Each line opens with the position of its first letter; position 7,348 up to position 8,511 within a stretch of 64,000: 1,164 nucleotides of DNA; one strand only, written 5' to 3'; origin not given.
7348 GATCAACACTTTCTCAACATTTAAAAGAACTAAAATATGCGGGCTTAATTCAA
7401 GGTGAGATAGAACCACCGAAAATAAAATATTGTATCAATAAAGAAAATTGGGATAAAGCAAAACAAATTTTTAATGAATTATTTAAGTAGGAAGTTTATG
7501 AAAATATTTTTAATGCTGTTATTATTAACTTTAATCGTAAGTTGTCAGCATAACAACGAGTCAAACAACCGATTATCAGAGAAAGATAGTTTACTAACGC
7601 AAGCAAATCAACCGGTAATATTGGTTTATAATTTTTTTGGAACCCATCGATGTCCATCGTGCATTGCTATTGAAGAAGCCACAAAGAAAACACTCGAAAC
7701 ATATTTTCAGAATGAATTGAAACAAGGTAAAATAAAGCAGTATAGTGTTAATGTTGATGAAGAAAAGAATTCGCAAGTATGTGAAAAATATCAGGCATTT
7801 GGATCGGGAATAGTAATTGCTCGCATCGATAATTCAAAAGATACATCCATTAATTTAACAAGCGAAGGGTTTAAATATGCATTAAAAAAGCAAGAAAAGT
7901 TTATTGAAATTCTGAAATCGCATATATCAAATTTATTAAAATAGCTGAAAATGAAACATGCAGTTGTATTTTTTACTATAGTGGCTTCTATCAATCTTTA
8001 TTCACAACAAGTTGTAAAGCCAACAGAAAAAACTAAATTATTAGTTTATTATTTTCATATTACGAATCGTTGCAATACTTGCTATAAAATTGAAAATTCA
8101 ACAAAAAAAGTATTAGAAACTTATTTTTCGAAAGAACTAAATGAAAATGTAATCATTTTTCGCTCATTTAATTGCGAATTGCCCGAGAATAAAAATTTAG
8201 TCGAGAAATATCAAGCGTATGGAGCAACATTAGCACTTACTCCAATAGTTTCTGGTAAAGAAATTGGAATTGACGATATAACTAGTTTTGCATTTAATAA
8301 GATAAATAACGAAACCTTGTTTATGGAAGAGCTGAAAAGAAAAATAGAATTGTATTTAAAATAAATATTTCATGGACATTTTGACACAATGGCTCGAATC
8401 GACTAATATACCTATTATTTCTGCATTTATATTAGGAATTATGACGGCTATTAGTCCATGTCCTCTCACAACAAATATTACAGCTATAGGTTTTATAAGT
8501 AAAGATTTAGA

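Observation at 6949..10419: Six-gene ArsR-controlled operon in which every product carries redox-type cysteines: a putative thiol relay across the membrane plus permease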

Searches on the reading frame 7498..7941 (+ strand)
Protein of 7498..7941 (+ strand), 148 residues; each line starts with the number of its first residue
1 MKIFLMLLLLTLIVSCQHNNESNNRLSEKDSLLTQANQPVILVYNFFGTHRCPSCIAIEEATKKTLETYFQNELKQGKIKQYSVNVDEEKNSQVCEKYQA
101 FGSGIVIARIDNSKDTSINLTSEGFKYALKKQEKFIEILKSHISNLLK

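Call 3: search_protein_families(library=pfam, proteins=[window:7498-7941:+], max_evalue=0.01)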
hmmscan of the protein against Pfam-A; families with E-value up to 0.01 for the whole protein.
window:7498-7941:+ (148 aa): 0 families

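Call 4: search_protein_families(library=ncbifam, proteins=[window:7498-7941:+], max_evalue=0.01)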
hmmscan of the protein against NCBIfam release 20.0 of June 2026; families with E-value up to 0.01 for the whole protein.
window:7498-7941:+ (148 aa): 1 family
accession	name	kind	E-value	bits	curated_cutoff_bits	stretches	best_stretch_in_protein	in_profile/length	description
NF040494.1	nitrored_ArsF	subfamily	4.6e-29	100.9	60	1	41-145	1-105/106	nitrophenyl compound nitroreductase subunit ArsF family protein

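Call 33: find_homologous_proteins(query=window:7498-7941:+, max_evalue=0.001)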
Query window:7498-7941:+ (148 aa): 120 proteins with E <= 0.001 among 136 candidates.
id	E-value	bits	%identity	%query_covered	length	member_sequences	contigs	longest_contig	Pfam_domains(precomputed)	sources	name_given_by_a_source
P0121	1.2e-89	315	100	100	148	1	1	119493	-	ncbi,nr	ncbi:MAG: nitrophenyl compound nitroreductase subunit ArsF family protein [Bacteroidales bacterium]|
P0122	1.5e-47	179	55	95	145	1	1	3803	-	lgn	-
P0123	6.6e-47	177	56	97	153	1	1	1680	-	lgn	-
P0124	7.3e-47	176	53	100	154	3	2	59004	-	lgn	-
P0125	1.7e-46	175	55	97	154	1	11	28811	-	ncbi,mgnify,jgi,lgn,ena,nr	ncbi:MAG TPA: nitrophenyl compound nitroreductase subunit ArsF family protein [Bacteroidales bacteri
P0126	1.6e-45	172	55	95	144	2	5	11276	-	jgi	-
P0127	1.7e-45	172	54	98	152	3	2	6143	-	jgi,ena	-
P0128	2.4e-45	172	55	93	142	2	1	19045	-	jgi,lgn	-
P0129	1.8e-44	169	55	91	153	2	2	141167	-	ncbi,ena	-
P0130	2.5e-42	162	50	97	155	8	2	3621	-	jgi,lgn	-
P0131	1.2e-41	160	52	100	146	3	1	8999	-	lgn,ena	-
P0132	3.8e-41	158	51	100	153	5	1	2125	-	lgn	-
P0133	4.9e-41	158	51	98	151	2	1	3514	-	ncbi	-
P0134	5.4e-40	154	47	99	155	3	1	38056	-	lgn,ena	-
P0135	6.2e-40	154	47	99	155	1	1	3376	-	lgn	-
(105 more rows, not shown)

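Call 37: search_solved_structures(query=A2, max_evalue=10, show_alignments=2)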
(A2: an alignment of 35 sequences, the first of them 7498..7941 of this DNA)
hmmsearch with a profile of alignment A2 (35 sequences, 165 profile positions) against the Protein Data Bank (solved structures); distinct sequences matched with E-value up to 10: 4.
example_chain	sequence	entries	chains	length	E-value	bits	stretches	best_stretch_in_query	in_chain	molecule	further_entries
2ywm_A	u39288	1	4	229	0.042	16.8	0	45-101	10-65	Glutaredoxin-like protein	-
2ayt_A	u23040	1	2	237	0.045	16.6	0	45-101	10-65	glutaredoxin-like protein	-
3ed3_A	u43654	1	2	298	0.24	14.3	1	81-126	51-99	Protein disulfide-isomerase MPD1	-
6zmu_A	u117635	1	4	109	0.28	14.1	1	47-117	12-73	Thioredoxin-1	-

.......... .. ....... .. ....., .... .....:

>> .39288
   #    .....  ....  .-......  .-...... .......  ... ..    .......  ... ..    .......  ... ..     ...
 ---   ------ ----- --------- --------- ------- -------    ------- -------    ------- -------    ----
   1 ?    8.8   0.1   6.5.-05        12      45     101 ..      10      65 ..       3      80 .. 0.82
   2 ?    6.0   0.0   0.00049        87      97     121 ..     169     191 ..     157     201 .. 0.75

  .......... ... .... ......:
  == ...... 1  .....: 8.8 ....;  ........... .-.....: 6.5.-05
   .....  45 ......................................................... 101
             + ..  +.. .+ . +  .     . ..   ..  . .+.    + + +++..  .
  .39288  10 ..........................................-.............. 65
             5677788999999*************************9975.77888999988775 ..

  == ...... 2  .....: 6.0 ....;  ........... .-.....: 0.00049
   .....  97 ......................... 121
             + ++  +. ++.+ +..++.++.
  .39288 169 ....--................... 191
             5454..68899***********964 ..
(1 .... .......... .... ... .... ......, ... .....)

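Call 44: predict_structure(alignment_id=A2)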
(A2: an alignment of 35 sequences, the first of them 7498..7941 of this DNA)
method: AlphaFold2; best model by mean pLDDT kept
length: 148 residues; sequences in the alignment: 35
mean_pLDDT: 85.5   pTM: 0.72
mean pLDDT of the five models: 85.5, 85.1, 85.1, 84.9, 84.6
residues with pLDDT >= 90: 107; 70-90: 5; 50-70: 17; < 50: 19
segments of 3 or more residues with pLDDT < 50: 21-34
pLDDT, mean of each block of 10 residues (from residue 1): 55 54 41 64 98 97 98 97 98 98 97 93 98 98 97
secondary structure, 60 per line:
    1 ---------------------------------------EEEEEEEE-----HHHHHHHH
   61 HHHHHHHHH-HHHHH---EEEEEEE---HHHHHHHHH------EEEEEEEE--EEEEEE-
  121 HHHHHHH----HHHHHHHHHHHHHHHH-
elements in order: E40-47 H53-69 H71-75 E79-85 H89-97 E104-111 E114-119 H121-127 H132-147

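Call 47: fold_search(model_id=the predicted structure, library=pdb)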
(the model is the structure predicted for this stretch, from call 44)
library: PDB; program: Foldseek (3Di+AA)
matches with E <= 10: 846; with E <= 0.001: 7
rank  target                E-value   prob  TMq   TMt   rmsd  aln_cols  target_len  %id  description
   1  4nwy_B                3.1e-04  1.00  0.42  0.51   5.5       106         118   18  Crystal structure of the b' domain of human protein disulfide isomerase-like protein of the testis (PDILT) (released 2014-04-02)
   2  6zmu_D                3.3e-04  1.00  0.47  0.62   3.5       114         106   19  Crystal structure of the germline-specific thioredoxin protein Deadhead (Thioredoxin-1) from Drospohila melanogaster,  (released 2020-10-21)
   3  4o32_A                5.4e-04  1.00  0.38  0.57   6.4        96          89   20  Structure of a malarial protein (released 2014-12-24)
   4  2o87                  7.3e-04  1.00  0.42  0.57   7.4       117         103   18  S. aureus thioredoxin P31S mutant (released 2007-07-24)
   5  4nwy_A                7.8e-04  1.00  0.42  0.47   5.9       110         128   17  Crystal structure of the b' domain of human protein disulfide isomerase-like protein of the testis (PDILT) (released 2014-04-02)
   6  2o89                  7.8e-04  1.00  0.42  0.56   7.5       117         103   16  S. aureus thioredoxin P31T/C32S mutant (released 2007-07-24)
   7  2o85                  8.3e-04  1.00  0.43  0.57   7.4       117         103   17  S. Aureus thioredoxin P31T mutant (released 2007-07-24)
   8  6g62                  1.0e-03  1.00  0.46  0.56   3.2       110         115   16  Crystal structure of thioredoxin O2 from Arabidopsis thaliana in oxidized state (released 2018-10-24)
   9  1fb0_A                1.2e-03  1.00  0.41  0.53   3.8       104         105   17  CRYSTAL STRUCTURE OF THIOREDOXIN M FROM SPINACH CHLOROPLAST (REDUCED FORM) (released 2000-09-20)
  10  2o7k                  1.3e-03  1.00  0.42  0.56   7.4       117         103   17  S. aureus thioredoxin (released 2007-07-24)
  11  6zmu_B                1.5e-03  1.00  0.40  0.52   5.6        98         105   18  Crystal structure of the germline-specific thioredoxin protein Deadhead (Thioredoxin-1) from Drospohila melanogaster,  (released 2020-10-21)
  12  4nwy_D                1.5e-03  1.00  0.37  0.43   8.0       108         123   18  Crystal structure of the b' domain of human protein disulfide isomerase-like protein of the testis (PDILT) (released 2014-04-02)
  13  2ynx_A                1.6e-03  1.00  0.43  0.56   7.2       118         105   19  Crystal Structure of Ancestral Thioredoxin Relative to Last Archaea Common Ancestor (LACA) from the Precambrian Period (released 2013-08-21)
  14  6zom_MODEL_1_A        1.9e-03  1.00  0.41  0.52   4.0       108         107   15  Oxidized thioredoxin 1 from the anaerobic bacteria Desulfovibrio vulgaris Hildenborough (released 2021-07-14)
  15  1uvz_C                2.0e-03  1.00  0.43  0.57   5.1       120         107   12  structure of human thioredoxin 2 (released 2005-06-16)
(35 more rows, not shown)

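Call 48: search_protein_representatives(alignment_id=A2)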
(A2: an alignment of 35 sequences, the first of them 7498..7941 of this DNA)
Query: 35 sequences, 165 profile positions. Proteins with E-value up to 0.001 (for the whole library): 3684; up to 1e-10: 1878; up to 1e-30: 49. The best 150 are listed.
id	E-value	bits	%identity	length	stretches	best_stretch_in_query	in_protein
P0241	3.3e-62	225.3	-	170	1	1-165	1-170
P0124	7.2e-62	224.2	-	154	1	1-165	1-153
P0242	2.2e-59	216.1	-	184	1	6-164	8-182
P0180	9.5e-59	214.0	-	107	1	59-165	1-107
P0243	1.3e-55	203.8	-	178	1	1-165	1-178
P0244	2.9e-55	202.7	-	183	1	7-164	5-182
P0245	1.4e-54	200.4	-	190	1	3-165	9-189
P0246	2.3e-54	199.8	-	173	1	6-165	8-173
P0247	2.0e-53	196.8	-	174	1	2-164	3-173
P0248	7.9e-50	185.0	-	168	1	4-165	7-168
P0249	9.6e-50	184.7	-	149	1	1-165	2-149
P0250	1.1e-44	168.2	-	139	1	4-128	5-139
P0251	2.8e-42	160.5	-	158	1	14-165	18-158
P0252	4.6e-40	153.3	-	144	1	9-161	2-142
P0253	2.3e-38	147.8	-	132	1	48-165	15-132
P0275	2.9e-32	127.9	-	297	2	31-164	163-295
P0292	3.5e-30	121.1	-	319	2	41-148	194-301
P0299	2.3e-29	118.5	-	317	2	37-133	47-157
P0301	2.8e-29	118.2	-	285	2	40-131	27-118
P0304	4.5e-29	117.5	-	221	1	20-165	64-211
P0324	1.7e-27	112.4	-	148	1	44-165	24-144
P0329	2.4e-27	111.9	-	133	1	51-162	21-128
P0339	1.7e-26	109.2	-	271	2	56-131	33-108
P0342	2.6e-26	108.6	-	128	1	45-164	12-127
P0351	1.3e-25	106.3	-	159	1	34-164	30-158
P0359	3.4e-25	104.9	-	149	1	46-163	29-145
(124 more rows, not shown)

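Call 54: find_encoding_contigs(protein=P0292, flank=6000, max_places=3)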
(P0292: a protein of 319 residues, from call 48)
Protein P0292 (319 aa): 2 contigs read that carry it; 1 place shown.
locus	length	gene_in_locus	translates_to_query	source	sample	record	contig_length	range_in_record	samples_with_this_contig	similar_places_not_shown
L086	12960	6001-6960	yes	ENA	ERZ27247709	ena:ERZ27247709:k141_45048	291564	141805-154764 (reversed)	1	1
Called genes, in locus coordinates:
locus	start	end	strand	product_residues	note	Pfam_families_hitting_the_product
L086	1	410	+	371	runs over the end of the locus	PF01758:SBF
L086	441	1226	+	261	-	PF01135:PCMT, PF01209:Ubie_methyltran, PF13489:Methyltransf_23, PF13847:Methyltransf_31, PF24675:NpmA (weak), PF08241:Methyltransf_11, PF08242:Methyltransf_12, PF13649:Methyltransf_25, +3 more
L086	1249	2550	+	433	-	PF03773:ArsP_1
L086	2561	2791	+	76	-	PF13192:Thioredoxin_3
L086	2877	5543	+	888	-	PF14537:Cytochrom_c3_2 (faint), PF14522:Cytochrome_C7 (faint), PF01292:Ni_hydr_CYTB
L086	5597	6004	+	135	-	PF08859:DGC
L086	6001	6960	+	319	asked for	-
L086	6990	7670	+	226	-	PF13386:DsbD_2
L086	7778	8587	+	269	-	-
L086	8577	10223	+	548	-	PF09084:NMT1, PF12974:Phosphonate-bd, PF13379:NMT1_2 (weak), PF00691:OmpA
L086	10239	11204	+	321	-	PF00528:BPD_transp_1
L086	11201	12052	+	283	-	PF00005:ABC_tran, PF13304:AAA_21 (faint)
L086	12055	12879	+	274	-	-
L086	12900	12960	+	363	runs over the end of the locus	PF02544:Steroid_dh (weak), PF04140:ICMT, PF04191:PEMT, PF14340:DUF4395 (weak)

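Call 55: find_encoding_contigs(protein=P0339, flank=6000, max_places=3)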
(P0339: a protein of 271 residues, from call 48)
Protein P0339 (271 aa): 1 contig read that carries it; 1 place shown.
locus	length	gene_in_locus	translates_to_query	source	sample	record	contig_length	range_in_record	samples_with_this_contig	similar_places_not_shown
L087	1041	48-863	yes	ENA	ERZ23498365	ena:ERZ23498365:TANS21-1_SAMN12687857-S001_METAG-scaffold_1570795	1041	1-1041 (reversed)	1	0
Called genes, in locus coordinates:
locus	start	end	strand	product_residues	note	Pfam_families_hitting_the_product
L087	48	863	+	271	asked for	-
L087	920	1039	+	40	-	?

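Call 72: find_encoding_contigs(protein=P0301, flank=6000, max_places=2)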
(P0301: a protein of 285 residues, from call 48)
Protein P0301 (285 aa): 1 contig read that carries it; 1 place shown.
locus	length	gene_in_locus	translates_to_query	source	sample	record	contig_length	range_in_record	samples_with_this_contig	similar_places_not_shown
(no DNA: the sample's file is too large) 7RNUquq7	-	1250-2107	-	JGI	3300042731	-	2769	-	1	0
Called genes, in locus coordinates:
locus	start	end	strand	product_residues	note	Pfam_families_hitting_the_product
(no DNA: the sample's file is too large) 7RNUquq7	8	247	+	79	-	PF03773:ArsP_1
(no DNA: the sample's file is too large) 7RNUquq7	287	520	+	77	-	PF13192:Thioredoxin_3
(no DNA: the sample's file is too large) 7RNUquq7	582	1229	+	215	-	-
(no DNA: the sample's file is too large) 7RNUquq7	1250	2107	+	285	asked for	PF00578:AhpC-TSA (faint), PF25540:DUF7923 (faint), PF13462:Thioredoxin_4 (faint)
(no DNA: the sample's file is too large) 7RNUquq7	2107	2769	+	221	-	?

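Call 73: find_encoding_contigs(protein=P0304, flank=6000, max_places=2)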
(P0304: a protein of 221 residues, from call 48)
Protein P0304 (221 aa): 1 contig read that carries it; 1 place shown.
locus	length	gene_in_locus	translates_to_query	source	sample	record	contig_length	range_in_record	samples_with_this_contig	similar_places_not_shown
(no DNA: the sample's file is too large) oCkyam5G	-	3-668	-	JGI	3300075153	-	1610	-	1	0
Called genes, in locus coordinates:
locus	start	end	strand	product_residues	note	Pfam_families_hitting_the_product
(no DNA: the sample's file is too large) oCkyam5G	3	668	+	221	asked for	?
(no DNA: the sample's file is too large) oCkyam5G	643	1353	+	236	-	PF13386:DsbD_2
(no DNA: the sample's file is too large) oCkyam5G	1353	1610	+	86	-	?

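Call 74: find_encoding_contigs(protein=P0351, flank=6000, max_places=2)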
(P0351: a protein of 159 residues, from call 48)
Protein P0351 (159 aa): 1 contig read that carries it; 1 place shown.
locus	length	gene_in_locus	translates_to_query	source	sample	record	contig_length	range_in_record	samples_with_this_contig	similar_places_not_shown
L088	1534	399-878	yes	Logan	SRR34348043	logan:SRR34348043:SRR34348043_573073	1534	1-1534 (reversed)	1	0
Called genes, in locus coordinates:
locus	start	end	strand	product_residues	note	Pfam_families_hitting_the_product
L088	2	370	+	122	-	?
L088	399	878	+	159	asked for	-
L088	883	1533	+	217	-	?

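Call 75: list_cluster_members(proteins=[P0292, P0299, P0301, P0339, P0329, P0359, P0324, P0351, P0342, P0275])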
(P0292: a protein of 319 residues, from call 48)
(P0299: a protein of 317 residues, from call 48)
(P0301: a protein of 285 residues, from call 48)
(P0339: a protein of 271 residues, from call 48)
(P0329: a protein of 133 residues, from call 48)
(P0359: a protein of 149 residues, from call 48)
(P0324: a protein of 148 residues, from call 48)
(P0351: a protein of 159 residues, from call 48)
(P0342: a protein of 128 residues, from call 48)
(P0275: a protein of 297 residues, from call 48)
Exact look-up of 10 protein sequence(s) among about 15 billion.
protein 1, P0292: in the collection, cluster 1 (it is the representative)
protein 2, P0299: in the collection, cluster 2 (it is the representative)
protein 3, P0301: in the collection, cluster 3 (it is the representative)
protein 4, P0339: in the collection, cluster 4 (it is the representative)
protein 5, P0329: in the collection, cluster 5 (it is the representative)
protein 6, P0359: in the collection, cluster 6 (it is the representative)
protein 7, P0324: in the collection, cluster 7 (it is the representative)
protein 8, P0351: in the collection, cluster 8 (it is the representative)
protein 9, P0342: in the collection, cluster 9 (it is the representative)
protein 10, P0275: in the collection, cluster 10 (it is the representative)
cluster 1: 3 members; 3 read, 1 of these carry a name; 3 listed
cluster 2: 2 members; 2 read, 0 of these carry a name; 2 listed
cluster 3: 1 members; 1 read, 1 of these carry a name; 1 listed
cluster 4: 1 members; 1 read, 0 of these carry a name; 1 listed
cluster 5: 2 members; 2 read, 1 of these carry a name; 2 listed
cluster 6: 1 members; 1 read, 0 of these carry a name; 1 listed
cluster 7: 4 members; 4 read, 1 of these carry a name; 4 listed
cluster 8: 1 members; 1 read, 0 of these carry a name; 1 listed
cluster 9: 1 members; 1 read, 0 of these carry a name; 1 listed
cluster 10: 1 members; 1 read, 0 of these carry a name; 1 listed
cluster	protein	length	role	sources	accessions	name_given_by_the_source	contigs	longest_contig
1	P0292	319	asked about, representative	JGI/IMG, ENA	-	-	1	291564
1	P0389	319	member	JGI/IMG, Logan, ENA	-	hypothetical protein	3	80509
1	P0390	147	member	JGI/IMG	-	-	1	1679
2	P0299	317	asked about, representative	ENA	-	-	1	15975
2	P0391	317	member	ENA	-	-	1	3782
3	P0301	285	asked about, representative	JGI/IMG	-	hypothetical protein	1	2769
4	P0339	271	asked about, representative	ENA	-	-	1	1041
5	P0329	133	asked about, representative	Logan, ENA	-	-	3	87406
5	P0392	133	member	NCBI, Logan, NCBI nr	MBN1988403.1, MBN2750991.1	MAG: thioredoxin [Bacteroidales bacterium] | thioredoxin [Bacteroidales bacterium]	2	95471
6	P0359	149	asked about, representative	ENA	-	-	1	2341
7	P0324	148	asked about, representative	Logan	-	-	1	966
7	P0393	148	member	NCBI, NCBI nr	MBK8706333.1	MAG: hypothetical protein IPN33_24060 [Saprospiraceae bacterium] | hypothetical protein [Saprospiraceae bacterium]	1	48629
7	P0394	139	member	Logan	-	-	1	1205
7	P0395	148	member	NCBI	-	-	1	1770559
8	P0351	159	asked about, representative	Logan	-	-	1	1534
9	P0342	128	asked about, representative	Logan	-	-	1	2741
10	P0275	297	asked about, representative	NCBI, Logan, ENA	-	-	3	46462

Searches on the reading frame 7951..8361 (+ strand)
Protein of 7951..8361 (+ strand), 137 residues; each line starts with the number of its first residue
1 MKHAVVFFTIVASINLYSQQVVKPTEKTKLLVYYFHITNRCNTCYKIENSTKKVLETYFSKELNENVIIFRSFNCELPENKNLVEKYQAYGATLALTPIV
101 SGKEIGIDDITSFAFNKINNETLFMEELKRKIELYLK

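Call 3: search_protein_families(library=pfam, proteins=[window:7951-8361:+], max_evalue=0.01)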
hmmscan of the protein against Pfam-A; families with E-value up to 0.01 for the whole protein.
window:7951-8361:+ (137 aa): 0 families

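Call 4: search_protein_families(library=ncbifam, proteins=[window:7951-8361:+], max_evalue=0.01)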
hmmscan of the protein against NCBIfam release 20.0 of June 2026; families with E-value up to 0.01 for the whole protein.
window:7951-8361:+ (137 aa): 1 family
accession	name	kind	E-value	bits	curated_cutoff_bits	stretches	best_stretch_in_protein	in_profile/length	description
NF040494.1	nitrored_ArsF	subfamily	1.5e-27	96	60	1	31-133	2-104/106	nitrophenyl compound nitroreductase subunit ArsF family protein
